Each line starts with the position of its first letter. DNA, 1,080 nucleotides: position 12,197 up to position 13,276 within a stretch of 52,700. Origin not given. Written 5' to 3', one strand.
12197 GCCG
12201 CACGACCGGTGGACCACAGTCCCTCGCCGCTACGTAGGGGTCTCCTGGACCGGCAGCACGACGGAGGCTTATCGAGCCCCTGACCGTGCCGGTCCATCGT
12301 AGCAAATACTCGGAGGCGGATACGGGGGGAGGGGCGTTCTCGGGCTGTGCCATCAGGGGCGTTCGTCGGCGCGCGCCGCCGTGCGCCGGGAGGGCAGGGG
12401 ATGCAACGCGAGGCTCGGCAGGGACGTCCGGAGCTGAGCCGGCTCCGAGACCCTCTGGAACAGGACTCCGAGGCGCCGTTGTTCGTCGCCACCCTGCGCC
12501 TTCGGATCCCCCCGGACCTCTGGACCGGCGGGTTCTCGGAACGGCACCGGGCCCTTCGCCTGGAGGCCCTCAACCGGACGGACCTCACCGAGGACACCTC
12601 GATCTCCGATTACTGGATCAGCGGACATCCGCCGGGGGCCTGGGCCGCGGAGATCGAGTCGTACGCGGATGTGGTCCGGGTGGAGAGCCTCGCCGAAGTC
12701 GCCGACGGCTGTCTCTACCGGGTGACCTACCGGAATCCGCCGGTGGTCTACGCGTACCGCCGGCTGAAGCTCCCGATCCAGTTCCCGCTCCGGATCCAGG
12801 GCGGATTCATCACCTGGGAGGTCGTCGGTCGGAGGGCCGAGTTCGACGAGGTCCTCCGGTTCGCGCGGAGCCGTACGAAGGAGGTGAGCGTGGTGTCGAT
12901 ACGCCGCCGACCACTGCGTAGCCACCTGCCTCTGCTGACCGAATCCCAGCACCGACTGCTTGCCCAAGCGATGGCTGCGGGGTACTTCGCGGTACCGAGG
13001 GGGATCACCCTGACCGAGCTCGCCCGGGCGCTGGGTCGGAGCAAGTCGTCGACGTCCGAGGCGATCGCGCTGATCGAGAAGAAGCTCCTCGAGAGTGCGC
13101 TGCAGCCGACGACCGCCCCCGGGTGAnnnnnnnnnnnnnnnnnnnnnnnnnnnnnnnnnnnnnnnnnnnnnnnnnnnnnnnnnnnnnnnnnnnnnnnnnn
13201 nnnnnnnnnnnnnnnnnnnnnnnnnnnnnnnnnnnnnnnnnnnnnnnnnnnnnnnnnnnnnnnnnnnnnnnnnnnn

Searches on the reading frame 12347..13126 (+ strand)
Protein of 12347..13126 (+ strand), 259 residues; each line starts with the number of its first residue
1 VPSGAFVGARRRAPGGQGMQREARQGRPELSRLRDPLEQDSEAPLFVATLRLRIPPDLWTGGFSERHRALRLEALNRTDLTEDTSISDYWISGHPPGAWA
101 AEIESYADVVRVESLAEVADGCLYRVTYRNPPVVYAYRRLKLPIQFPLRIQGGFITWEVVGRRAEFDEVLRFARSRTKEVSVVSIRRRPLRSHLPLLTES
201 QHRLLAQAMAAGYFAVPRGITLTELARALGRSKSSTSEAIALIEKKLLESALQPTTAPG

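Call 29: search_protein_families(library=pfam, proteins=[window:12347-13126:+], max_evalue=0.001)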
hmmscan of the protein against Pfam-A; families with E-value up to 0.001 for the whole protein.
window:12347-13126:+ (259 aa): 1 family
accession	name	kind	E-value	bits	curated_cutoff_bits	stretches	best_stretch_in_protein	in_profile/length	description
PF04967.18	HTH_10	-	6.8e-13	48.7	23.1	1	197-249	1-53/53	HTH DNA binding domain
